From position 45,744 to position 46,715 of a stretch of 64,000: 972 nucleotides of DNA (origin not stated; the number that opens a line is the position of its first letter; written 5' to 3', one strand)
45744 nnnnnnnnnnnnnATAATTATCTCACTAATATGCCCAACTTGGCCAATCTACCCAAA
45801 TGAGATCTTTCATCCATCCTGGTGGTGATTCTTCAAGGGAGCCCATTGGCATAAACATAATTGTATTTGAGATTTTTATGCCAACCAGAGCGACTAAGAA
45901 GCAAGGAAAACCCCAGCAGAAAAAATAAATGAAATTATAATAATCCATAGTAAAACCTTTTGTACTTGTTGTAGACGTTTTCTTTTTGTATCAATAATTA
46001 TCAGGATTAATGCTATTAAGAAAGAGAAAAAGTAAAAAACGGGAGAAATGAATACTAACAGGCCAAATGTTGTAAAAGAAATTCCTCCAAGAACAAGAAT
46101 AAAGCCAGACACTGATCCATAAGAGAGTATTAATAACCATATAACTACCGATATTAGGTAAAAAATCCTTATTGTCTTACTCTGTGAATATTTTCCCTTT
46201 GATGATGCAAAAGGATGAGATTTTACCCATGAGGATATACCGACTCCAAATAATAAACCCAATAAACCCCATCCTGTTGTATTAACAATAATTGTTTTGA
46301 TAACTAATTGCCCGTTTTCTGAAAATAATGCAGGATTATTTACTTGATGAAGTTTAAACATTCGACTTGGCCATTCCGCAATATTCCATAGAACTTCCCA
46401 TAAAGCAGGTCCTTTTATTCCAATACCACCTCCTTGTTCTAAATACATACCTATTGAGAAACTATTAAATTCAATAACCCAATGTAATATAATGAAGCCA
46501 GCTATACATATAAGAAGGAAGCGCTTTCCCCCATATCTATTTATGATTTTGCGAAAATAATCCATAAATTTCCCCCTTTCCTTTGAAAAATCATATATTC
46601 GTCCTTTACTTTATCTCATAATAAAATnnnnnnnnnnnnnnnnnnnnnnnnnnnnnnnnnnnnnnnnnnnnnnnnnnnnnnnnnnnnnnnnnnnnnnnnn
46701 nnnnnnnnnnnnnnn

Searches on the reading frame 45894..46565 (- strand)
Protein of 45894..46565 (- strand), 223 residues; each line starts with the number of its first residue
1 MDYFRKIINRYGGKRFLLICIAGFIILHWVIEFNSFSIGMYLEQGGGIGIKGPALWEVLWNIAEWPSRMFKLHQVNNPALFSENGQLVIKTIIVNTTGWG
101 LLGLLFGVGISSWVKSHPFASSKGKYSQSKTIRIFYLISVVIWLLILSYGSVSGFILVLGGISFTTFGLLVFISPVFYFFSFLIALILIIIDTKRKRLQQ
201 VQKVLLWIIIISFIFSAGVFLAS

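Call 3: search_protein_families(library=pfam, proteins=[window:45894-46565:-], max_evalue=10)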
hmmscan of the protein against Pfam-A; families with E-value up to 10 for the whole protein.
window:45894-46565:- (223 aa): 1 family
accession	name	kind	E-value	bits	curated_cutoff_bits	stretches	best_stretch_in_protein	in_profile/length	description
PF06836.17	DUF1240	-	0.074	14.2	24.3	1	166-216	8-57/95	Protein of unknown function (DUF1240)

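Call 4: search_protein_families(library=ncbifam, proteins=[window:45894-46565:-], max_evalue=10)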
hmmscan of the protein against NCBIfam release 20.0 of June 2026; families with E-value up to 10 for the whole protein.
window:45894-46565:- (223 aa): 2 families
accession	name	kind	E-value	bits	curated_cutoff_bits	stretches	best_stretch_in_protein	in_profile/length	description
NF046000.1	MAG1210_fam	subfamily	1.8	7.1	275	1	120-201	53-130/550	MAG1210 family protein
TIGR02970.1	succ_dehyd_cytB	equivalog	4.3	7.6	52.3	1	134-217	31-115/120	succinate dehydrogenase, cytochrome b556 subunit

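Call 30: find_encoding_contigs(protein=window:45894-46565:-, flank=10000, max_places=6)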
Protein window:45894-46565:- (223 aa): 4 contigs read that carry it; 3 places shown.
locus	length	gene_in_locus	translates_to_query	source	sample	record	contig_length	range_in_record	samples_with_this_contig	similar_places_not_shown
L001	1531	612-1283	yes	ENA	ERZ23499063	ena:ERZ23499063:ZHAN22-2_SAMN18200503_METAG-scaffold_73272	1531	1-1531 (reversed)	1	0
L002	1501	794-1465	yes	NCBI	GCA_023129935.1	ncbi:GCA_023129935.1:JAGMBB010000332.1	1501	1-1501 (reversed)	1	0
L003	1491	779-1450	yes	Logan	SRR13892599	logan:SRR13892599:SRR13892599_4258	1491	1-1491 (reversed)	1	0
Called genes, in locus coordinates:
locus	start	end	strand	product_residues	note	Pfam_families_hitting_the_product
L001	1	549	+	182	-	?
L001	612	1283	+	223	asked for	-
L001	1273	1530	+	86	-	?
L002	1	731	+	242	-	PF25023:TEN_YD-shell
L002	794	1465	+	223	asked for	-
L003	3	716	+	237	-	?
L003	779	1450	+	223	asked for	-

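Call 48: find_homologous_proteins(query=window:45894-46565:-, max_evalue=0.001)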
Query window:45894-46565:- (223 aa): 1 proteins with E <= 0.001 among 1267 candidates.
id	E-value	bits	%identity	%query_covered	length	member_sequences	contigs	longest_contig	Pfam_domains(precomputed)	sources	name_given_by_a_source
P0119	3.4e-137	474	100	100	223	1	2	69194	-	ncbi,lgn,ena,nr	ncbi:hypothetical protein KAW18_07555 [candidate division WOR-3 bacterium]|nr:hypothetical protein [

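Call 55: find_homologous_proteins(query=A5, max_evalue=0.01)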
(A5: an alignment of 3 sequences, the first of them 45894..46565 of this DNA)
Query A5 (3 sequences) (223 aa, profile of the alignment): 4 proteins with E <= 0.01 among 8000 candidates.
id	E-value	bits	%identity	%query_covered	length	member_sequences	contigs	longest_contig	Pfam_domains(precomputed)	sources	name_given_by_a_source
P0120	3.1e-98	346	30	89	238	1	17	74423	-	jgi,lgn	-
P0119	4.2e-96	339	100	100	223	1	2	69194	-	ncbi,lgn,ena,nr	ncbi:hypothetical protein KAW18_07555 [candidate division WOR-3 bacterium]|nr:hypothetical protein [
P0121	1.4e-45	174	34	45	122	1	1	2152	-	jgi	jgi:hypothetical protein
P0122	2.1e-19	88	30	69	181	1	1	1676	-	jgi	-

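Call 56: find_encoding_contigs(protein=P0122, flank=5000, max_places=4)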
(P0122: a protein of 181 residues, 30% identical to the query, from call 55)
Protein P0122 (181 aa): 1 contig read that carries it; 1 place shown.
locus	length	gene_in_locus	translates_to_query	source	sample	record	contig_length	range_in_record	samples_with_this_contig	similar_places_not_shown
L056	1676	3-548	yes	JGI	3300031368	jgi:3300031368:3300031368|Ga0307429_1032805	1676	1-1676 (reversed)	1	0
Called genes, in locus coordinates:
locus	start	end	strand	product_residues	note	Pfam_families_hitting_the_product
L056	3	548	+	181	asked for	?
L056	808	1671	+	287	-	PF03544:TonB_C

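Call 65: search_protein_families(library=pfam, alignment_id=A6, max_evalue=1)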
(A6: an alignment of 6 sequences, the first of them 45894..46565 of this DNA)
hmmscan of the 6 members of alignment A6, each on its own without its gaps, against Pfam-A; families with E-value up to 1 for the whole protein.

A. member 1, window:45894-46565:- (223 aa): 1 family
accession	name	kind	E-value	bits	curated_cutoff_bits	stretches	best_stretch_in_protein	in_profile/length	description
PF06836.17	DUF1240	-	0.074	14.2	24.3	1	166-216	8-57/95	Protein of unknown function (DUF1240)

B. families by the number of members that match (of 6 scanned): 3 families
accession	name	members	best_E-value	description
PF12265.14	CAF1C_H4-bd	1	0.067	Histone-binding protein RBBP4 or subunit C of CAF1 complex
PF06836.17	DUF1240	1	0.074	Protein of unknown function (DUF1240)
PF05323.17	Pox_A21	1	0.49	Poxvirus A21 Protein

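Call 89: predict_structure(alignment_id=A7)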
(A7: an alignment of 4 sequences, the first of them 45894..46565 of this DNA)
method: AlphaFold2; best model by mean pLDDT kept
length: 223 residues; sequences in the alignment: 4
mean_pLDDT: 50.2   pTM: 0.25
mean pLDDT of the five models: 50.2, 49.1, 48.6, 48.2, 46.4
residues with pLDDT >= 90: 0; 70-90: 9; 50-70: 85; < 50: 129
segments of 3 or more residues with pLDDT < 50: 39-53, 55-115, 117-129, 147-174, 219-223
pLDDT, mean of each block of 10 residues (from residue 1): 58 65 59 51 41 45 44 41 43 41 43 41 43 54 48 41 39 50 70 68 67 56 39
secondary structure, 60 per line:
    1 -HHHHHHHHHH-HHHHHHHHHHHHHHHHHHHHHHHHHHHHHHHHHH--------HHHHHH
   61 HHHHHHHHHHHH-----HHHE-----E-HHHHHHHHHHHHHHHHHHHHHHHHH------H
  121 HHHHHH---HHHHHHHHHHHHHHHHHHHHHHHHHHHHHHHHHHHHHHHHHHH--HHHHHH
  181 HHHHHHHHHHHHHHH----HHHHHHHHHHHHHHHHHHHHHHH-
elements in order: H2-11 H13-46 H55-72 H89-113 H120-126 H130-172 H175-195 H200-222
